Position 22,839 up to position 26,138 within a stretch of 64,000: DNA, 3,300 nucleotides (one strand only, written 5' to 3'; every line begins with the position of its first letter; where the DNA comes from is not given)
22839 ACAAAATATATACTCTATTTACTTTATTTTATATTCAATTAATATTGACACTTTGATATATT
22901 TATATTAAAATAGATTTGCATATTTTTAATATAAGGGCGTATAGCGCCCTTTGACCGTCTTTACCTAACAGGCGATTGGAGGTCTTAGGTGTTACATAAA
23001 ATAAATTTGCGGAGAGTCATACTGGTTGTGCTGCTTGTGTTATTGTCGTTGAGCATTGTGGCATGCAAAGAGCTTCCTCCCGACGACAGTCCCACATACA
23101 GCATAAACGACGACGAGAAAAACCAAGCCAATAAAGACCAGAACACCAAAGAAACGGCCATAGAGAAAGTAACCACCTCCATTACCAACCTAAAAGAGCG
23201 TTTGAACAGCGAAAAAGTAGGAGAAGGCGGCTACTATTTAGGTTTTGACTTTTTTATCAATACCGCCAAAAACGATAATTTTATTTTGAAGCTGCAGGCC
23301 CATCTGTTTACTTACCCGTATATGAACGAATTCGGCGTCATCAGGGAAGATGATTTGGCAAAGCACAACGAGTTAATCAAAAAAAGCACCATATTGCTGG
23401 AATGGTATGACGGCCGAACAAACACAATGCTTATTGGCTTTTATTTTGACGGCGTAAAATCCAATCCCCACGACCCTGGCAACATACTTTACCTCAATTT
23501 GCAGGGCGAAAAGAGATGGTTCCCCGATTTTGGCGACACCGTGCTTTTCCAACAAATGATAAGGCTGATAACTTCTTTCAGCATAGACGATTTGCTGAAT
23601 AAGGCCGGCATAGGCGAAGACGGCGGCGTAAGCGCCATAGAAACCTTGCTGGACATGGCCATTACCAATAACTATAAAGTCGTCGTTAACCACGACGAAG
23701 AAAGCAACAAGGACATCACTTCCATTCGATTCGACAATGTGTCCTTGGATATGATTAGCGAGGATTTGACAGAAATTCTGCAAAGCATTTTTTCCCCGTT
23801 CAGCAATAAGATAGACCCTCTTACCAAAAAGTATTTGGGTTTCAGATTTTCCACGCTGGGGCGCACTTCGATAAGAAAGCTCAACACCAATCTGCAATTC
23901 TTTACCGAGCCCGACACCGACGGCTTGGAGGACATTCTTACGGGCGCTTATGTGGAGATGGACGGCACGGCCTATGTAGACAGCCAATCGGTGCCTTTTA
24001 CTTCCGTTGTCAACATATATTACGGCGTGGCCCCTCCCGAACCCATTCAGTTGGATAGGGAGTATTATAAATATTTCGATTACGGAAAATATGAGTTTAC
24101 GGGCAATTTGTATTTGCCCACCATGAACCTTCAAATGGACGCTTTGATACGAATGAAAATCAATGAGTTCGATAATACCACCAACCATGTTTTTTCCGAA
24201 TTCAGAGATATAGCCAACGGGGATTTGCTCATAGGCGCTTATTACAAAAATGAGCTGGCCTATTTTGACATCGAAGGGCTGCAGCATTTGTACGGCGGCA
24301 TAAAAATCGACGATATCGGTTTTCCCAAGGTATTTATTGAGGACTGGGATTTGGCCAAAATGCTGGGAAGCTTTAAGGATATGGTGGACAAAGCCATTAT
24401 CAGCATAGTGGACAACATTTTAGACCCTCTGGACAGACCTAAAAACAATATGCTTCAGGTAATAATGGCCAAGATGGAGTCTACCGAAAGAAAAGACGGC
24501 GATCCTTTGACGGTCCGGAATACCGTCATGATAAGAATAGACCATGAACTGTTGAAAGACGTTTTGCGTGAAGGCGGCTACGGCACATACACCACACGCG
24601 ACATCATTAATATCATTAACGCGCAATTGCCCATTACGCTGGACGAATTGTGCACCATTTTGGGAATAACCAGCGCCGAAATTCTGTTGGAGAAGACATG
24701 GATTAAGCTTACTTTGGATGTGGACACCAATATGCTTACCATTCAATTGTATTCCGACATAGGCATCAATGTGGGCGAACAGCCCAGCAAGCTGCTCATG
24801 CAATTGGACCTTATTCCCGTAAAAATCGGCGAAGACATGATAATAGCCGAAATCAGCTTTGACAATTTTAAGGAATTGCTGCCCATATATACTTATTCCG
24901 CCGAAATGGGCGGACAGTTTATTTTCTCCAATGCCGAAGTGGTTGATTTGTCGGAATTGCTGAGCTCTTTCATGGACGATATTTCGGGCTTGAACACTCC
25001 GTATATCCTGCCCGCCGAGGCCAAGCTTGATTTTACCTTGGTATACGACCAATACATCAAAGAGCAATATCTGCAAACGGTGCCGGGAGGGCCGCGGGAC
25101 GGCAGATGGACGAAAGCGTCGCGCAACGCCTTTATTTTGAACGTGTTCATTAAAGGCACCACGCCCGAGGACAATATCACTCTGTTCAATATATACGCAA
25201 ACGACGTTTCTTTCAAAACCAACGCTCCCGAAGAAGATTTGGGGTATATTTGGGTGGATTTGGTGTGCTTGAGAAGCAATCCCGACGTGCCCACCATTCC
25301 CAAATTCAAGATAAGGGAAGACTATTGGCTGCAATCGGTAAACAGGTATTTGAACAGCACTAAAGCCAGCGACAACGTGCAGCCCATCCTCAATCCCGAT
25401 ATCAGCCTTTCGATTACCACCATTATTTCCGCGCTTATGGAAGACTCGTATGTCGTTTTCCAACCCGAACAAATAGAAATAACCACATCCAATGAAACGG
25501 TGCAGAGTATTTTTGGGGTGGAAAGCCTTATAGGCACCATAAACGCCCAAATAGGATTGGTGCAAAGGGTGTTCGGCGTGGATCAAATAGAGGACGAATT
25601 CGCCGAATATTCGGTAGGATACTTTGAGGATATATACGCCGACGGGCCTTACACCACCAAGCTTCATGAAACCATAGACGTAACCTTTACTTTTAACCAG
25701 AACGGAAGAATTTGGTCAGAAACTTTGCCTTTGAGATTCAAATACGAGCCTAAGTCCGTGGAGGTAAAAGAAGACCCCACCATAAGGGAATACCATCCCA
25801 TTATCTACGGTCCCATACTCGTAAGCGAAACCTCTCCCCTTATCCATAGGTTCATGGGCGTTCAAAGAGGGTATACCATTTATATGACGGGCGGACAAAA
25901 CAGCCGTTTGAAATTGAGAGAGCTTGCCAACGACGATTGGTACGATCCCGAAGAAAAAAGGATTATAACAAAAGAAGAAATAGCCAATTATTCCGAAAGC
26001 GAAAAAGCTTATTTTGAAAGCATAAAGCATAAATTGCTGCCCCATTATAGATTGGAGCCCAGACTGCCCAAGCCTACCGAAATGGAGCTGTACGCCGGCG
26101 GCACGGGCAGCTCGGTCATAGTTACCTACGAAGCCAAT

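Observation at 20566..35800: A shared ~400-700-aa N-terminal head module in three consecutive lipoproteins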

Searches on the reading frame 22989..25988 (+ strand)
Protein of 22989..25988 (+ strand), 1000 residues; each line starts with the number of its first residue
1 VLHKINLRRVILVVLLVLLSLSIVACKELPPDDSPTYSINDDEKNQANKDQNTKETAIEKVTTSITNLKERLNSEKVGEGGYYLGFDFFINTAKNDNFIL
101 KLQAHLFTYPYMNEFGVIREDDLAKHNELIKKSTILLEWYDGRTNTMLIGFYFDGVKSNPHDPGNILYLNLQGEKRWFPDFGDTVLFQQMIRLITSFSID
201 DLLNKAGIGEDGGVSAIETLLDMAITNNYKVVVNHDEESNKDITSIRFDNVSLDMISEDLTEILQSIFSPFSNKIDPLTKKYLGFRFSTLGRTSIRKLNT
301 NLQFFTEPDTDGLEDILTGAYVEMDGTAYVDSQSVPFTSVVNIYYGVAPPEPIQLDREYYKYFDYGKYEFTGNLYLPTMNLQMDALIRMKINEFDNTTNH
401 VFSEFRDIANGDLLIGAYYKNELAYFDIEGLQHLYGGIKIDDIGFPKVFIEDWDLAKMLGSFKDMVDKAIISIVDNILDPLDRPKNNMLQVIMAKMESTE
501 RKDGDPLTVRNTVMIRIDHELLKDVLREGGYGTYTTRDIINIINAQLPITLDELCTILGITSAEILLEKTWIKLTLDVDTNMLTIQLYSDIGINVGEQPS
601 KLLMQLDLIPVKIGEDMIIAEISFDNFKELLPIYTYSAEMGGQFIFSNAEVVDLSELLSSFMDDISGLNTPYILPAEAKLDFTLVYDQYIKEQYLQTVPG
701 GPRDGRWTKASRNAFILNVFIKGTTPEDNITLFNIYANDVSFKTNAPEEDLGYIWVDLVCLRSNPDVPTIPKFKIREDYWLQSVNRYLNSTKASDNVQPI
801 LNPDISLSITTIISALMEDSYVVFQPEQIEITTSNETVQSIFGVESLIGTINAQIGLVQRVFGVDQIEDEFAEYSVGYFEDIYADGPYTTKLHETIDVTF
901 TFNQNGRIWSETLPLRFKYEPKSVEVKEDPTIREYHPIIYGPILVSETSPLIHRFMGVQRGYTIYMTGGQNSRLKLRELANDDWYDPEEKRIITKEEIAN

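Call 33: search_solved_structures(query=A2, max_evalue=1)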
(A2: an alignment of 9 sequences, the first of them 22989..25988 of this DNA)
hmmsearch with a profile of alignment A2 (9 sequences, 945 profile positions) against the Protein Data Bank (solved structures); distinct sequences matched with E-value up to 1: 0.

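Call 43: search_protein_representatives(alignment_id=A2)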
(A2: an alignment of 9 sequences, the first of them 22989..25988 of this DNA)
Query: 9 sequences, 945 profile positions. Proteins with E-value up to 0.001 (for the whole library): 113; up to 1e-10: 104; up to 1e-30: 93. The best 113 are listed.
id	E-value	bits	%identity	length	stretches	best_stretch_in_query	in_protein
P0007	0.0e+00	1414.3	-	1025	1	1-938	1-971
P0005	0.0e+00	1356.8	-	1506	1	1-937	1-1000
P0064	0.0e+00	1349.8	-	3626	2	1-939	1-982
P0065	0.0e+00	1336.5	-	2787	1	1-939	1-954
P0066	0.0e+00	1283.7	-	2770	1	1-938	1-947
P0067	0.0e+00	1248.5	-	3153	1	1-937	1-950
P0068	0.0e+00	1220.7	-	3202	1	1-937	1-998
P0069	0.0e+00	1192.8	-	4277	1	11-940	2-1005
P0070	0.0e+00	1178.4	-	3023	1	38-940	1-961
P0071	0.0e+00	1171.0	-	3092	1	4-938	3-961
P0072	0.0e+00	1159.4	-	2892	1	18-927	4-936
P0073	0.0e+00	1151.1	-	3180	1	4-939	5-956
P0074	0.0e+00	1135.5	-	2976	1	6-930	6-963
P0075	0.0e+00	1131.8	-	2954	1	5-931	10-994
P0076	0.0e+00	1128.9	-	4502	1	4-940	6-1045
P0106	1.8e-90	320.9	-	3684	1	8-936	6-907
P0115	8.1e-80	285.6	-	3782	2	1-680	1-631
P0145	4.7e-52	193.8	-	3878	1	1-937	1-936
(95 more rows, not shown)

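Call 58: find_related_loci(query=A5, collection=genome_contigs, flank=6000)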
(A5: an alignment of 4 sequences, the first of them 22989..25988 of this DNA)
Query A5 (1000 aa) in genome_contigs; peptide patterns used: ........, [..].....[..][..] (x = any residue, [..] = any of these).
133 stretches matched a pattern; 50 encode a relative of the query (tblastn E <= 1e-3); 47 distinct loci.
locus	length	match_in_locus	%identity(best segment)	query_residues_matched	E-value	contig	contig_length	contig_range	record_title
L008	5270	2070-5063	73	1-1000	0e+0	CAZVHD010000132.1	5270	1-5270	MAG TPA_asm: uncultured Christensenella sp. isolate SRP252850_co1_273 genome assembly, contig: NODE_29139_length_5270_co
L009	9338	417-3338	73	25-1000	0e+0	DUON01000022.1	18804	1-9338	MAG TPA_asm: Clostridiales bacterium isolate AS08sgBPME_178 259444_AS08, whole genome shotgun sequence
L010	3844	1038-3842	75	20-950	0e+0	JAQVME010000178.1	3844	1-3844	MAG: Clostridia bacterium isolate STF1_126 NODE_104855_length_3844_cov_3.467312_Sandtown_F1, whole genome shotgun sequen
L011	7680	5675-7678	76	7-674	0e+0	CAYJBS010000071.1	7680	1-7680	MAG TPA_asm: uncultured Christensenella sp. isolate ERP122455_co1_162 genome assembly, contig: NODE_3236_length_7680_cov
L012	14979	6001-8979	74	7-1000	0e+0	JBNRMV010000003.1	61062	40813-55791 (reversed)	MAG: Christensenellales bacterium isolate UACH.msa k127_248291, whole genome shotgun sequence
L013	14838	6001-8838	43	7-977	0e+0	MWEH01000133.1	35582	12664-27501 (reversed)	MAG: Firmicutes bacterium ADurb.Bin080 BWX72_contig000133, whole genome shotgun sequence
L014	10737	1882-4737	43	7-983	0e+0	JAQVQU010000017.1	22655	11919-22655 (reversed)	MAG: Clostridia bacterium isolate STF1_234 NODE_5353_length_22655_cov_19.572399_Sandtown_F1, whole genome shotgun sequen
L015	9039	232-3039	44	23-988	0e+0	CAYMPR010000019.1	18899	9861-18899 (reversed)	MAG TPA_asm: uncultured Christensenellaceae bacterium isolate binchicken_co154_75 genome assembly, contig: NODE_4951_len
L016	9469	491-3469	42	8-982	0e+0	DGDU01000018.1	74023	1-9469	MAG TPA_asm: Christensenella sp. UBA3944 UBA3944_contig_5308, whole genome shotgun sequence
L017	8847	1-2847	42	39-973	0e+0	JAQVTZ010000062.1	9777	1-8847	MAG: Clostridia bacterium isolate STF1_44 NODE_22524_length_9777_cov_6.401554_Sandtown_F1, whole genome shotgun sequence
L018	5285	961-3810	41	23-989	0e+0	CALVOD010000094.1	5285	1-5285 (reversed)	MAG: uncultured Clostridia bacterium isolate BRZ_AB__bin25 genome assembly, contig: BRZ_AB__NODE_15763_length_5285_cov_1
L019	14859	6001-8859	41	2-967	0e+0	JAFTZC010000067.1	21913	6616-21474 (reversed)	MAG: Clostridia bacterium isolate RGIG4281 Roe_deer_Colon.Co__c1911065, whole genome shotgun sequence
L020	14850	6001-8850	40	7-966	0e+0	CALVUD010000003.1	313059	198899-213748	MAG: uncultured Clostridia bacterium isolate BRZ_BR__bin51 genome assembly, contig: BRZ_BR__NODE_21_length_313059_cov_17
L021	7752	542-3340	41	22-967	0e+0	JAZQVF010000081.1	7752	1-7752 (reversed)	MAG: Candidatus Stercoripulliclostridium sp. isolate T1900045171_TC20190165.MAGScoT_cleanbin_000006 SGB_5191_k141_128006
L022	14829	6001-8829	41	23-985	0e+0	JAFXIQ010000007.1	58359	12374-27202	MAG: Clostridia bacterium isolate RGIG6449 Sheep_Rectum.Co__c342663, whole genome shotgun sequence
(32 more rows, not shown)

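Call 70: predict_structure(alignment_id=A4)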
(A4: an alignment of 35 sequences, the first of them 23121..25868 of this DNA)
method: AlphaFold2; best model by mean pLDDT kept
length: 916 residues; sequences in the alignment: 35
mean_pLDDT: 83.8   pTM: 0.74
mean pLDDT of the five models: 83.8, 83.4, 82.7, 81.8, 81.2
residues with pLDDT >= 90: 268; 70-90: 572; 50-70: 61; < 50: 15
segments of 3 or more residues with pLDDT < 50: 749-753, 903-906
pLDDT, mean of each block of 10 residues (from residue 1): 61 84 80 78 86 87 84 83 91 90 93 81 92 92 90 72 59 77 80 78 86 82 84 89 87 89 79 89 87 91 78 90 94 88 94 92 91 92 86 82 88 86 83 68 74 85 81 89 76 84 79 79 91 93 87 81 94 87 88 93 83 89 86 89 90 87 86 91 88 84 81 89 86 84 65 52 77 83 86 81 89 89 88 85 78 90 88 84 74 71 56 82
secondary structure, 60 per line:
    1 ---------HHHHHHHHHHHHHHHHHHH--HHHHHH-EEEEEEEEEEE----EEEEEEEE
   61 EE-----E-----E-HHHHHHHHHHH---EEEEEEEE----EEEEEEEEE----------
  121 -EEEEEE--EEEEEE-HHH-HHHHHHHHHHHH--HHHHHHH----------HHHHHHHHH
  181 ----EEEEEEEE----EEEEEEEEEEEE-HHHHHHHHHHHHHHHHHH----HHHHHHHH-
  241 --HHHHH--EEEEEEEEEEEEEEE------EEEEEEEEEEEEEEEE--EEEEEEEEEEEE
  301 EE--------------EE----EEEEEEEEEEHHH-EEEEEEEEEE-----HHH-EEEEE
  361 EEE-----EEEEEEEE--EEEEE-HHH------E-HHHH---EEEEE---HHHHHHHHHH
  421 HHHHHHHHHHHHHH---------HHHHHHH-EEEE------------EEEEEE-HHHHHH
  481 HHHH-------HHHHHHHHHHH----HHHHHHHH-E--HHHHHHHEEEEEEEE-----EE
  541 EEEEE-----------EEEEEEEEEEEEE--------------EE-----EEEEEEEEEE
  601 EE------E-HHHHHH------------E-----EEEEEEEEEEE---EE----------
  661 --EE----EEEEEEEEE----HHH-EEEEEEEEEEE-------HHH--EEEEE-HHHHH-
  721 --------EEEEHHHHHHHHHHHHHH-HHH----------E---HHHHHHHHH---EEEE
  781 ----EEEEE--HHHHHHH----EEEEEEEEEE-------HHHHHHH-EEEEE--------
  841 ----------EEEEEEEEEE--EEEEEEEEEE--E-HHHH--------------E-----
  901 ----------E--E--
elements in order (helices of 4 or more, strands of 3 or more residues): H10-28 H31-36 E38-48 E53-62 H76-86 E90-97 E102-110 E122-127 E130-135 H141-152 H155-161 H172-180 E185-192 E197-208 H210-227 H232-239 H243-247 E250-264 E271-286 E289-302 E323-332 E337-346 E356-363 E369-376 E379-383 H396-399 E403-407 H411-434 H444-450 E452-455 E468-473 H475-484 H492-502 H507-514 H519-525 E526-533 E539-545 E557-569 E591-602 H611-616 E635-645 E669-677 E686-696 E709-713 H715-719 E729-732 H733-746 H765-773 E777-780 E785-789 H792-798 E803-812 H820-826 E828-832 E851-860 E863-872 H877-880

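Call 72: fold_search(model_id=the predicted structure, library=pdb)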
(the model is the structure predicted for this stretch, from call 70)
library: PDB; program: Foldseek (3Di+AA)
matches with E <= 10: 678; with E <= 0.001: 1
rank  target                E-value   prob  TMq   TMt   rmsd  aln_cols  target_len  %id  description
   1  5yvf_A                8.8e-04  0.77  0.08  0.19  21.1       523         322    8  Crystal structure of BFA1 (released 2018-08-08)
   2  5yvf_D                1.1e-03  0.75  0.08  0.19  21.9       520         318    9  Crystal structure of BFA1 (released 2018-08-08)
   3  5yvf_B                1.3e-03  0.77  0.09  0.20  22.0       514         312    8  Crystal structure of BFA1 (released 2018-08-08)
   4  2ich_A                3.2e-03  0.84  0.08  0.19  24.1       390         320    7  CRYSTAL STRUCTURE OF A PUTATIVE ATTH (NE1406) FROM NITROSOMONAS EUROPAEA AT 2.00 A RESOLUTION (released 2006-10-03)
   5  9fzn_B                5.0e-03  0.47  0.08  0.15  23.9       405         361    7  25-phosphosteroid lyase (25-PSL) (released 2026-01-14)
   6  9fzn_A                5.3e-03  0.44  0.07  0.15  25.3       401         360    7  25-phosphosteroid lyase (25-PSL) (released 2026-01-14)
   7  6e4v                  8.0e-03  0.10  0.07  0.09  38.2       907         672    6  The Crystal Structure of FhuE from E. coli in complex with its substrate Coprogen (released 2019-04-10)
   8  6wil                  1.1e-02  0.16  0.06  0.09  33.2       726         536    5  CdiB from Acinetobacter baumannii (released 2020-11-04)
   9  4egd_A                1.1e-02  0.85  0.11  0.29  15.5       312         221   10  1.85 Angstrom crystal structure of native hypothetical protein SAOUHSC_02783 from Staphylococcus aureus (released 2012-04-11)
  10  9g4c_A                1.8e-02  0.23  0.07  0.14  25.1       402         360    7  25-phosphosteroid lyase + phosphate + desmost-1,4-diene-3-one (released 2026-01-28)
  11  4o3w_A                2.0e-02  0.10  0.05  0.07  26.4       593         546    8  Crystal structure of the vaccine antigen Transferrin Binding Protein B (TbpB) mutant Tyr-63-Ala from Actinobacillus su (released 2015-01-14)
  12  4eg9                  2.1e-02  0.75  0.11  0.29  16.6       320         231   10  1.9 Angstrom resolution crystal structure of Se-methionine hypothetical protein SAOUHSC_02783 from Staphylococcus aureus (released 2012-04-11)
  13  9azz_A                2.2e-02  0.77  0.09  0.29  11.5       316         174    8  Crystal structure of outer membrane lipoprotein carrier protein (LolA) from Ehrlichia ruminantium (released 2024-03-20)
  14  2y0l                  2.2e-02  0.08  0.05  0.09  32.0       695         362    6  Crystal Structure of Pseudomonas Aeruginosa OpdO (released 2011-12-21)
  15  9p4w_A                2.2e-02  0.08  0.07  0.04  24.9       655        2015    7  Atomic model of wild type S. cerevisiae Fatty Acid Synthase (FAS) (released 2025-08-27)
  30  4egd_B                6.7e-02  0.57  0.11  0.30  15.6       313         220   10  1.85 Angstrom crystal structure of native hypothetical protein SAOUHSC_02783 from Staphylococcus aureus (released 2012-04-11)
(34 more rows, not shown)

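Call 74: fold_search(model_id=the predicted structure, library=viral)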
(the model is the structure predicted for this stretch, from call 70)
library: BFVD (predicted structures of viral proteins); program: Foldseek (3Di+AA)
matches with E <= 10: 449; with E <= 0.001: 0
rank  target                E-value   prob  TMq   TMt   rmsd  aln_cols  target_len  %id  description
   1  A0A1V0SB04            3.1e-03  0.25  0.06  0.13  25.3       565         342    6  Uncharacterized protein [Catovirus CTV1]
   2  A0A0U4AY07            9.7e-03  0.13  0.06  0.09  31.4       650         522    8  (no name in the UniProt tables at hand)
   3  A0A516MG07            3.4e-02  0.05  0.06  0.07  29.4      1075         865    6  (no name in the UniProt tables at hand)
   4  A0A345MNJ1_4          4.6e-02  0.03  0.06  0.05  29.1      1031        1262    8  (no name in the UniProt tables at hand)
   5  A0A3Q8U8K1            5.8e-02  0.35  0.09  0.20  15.7       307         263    9  Uncharacterized protein [Megavirus baoshan]
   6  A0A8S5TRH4            6.4e-02  0.02  0.05  0.05  35.0      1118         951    7  Minor structural protein putative tail fiber [Siphoviridae sp. ct1SN28]
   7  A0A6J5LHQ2            8.1e-02  0.51  0.08  0.28  18.6       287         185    4  Uncharacterized protein [uncultured Caudovirales phage]
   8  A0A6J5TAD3            8.1e-02  0.38  0.07  0.22  19.6       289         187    8  Porin domain-containing protein [uncultured Caudovirales phage]
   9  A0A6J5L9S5            8.4e-02  0.04  0.07  0.08  26.9      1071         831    8  Repeat domain in Vibrio, Colwellia, Bradyrhizobium and Shewanella [uncultured Caudovirales phage]
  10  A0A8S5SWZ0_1          1.0e-01  0.03  0.07  0.07  31.9      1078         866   10  Uncharacterized protein [Siphoviridae sp. ctZHD14]
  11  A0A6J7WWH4            1.1e-01  0.41  0.07  0.24  19.3       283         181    4  Uncharacterized protein [uncultured Caudovirales phage]
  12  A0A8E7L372            1.2e-01  0.12  0.05  0.09  25.9       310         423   10  (no name in the UniProt tables at hand)
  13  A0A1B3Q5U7            1.2e-01  0.06  0.05  0.08  33.7       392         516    9  Phage maturation protein [ssRNA phage DC]
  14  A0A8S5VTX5            1.3e-01  0.33  0.09  0.24  18.9       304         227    7  Uncharacterized protein [Ackermannviridae sp.]
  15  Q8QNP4                1.3e-01  0.04  0.07  0.06  31.7       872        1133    8  EsV-1-17 [Ectocarpus siliculosus virus 1 (isolate New Zealand/Kaikoura/1988)]
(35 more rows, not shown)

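Call 89: find_encoding_contigs(protein=P0106, flank=10000, max_places=3)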
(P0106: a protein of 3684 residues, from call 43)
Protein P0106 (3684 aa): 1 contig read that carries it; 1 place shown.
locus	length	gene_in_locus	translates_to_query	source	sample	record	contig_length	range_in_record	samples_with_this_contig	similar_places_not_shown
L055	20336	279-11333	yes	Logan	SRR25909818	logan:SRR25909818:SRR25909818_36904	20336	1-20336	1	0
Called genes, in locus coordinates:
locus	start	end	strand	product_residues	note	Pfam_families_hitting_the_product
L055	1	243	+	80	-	?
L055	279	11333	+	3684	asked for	-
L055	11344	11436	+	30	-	-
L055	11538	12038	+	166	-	-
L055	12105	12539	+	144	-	PF00571:CBS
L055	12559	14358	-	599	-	PF00664:ABC_membrane, PF00005:ABC_tran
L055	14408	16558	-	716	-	PF00664:ABC_membrane, PF00005:ABC_tran, PF02463:SMC_N (weak)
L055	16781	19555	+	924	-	PF16927:HisKA_7TM, PF00989:PAS (weak), PF13426:PAS_9, PF00989:PAS, PF08448:PAS_4, PF00990:GGDEF, PF13487:HD_5, PF01966:HD, +4 more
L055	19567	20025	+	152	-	PF03061:4HBT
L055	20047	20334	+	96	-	?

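Call 90: find_encoding_contigs(protein=P0115, flank=10000, max_places=2)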
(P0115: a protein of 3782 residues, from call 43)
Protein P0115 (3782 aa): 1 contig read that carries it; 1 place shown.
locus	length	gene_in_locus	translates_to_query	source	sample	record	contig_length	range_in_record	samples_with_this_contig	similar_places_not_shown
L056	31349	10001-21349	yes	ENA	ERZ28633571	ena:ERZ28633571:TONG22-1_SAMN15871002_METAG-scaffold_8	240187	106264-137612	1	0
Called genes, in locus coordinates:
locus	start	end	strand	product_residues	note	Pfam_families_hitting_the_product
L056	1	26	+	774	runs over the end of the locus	-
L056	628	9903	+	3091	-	-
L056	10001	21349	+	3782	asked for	PF13229:Beta_helix (weak)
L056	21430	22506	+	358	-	PF01594:AI-2E_transport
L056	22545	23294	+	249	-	PF00037:Fer4 (faint), PF13484:Fer4_16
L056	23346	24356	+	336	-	-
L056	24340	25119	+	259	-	PF00702:Hydrolase, PF13344:Hydrolase_6, PF13242:Hydrolase_like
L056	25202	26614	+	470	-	-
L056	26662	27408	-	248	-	PF08769:Spo0A_C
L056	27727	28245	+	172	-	-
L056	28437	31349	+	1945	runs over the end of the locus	-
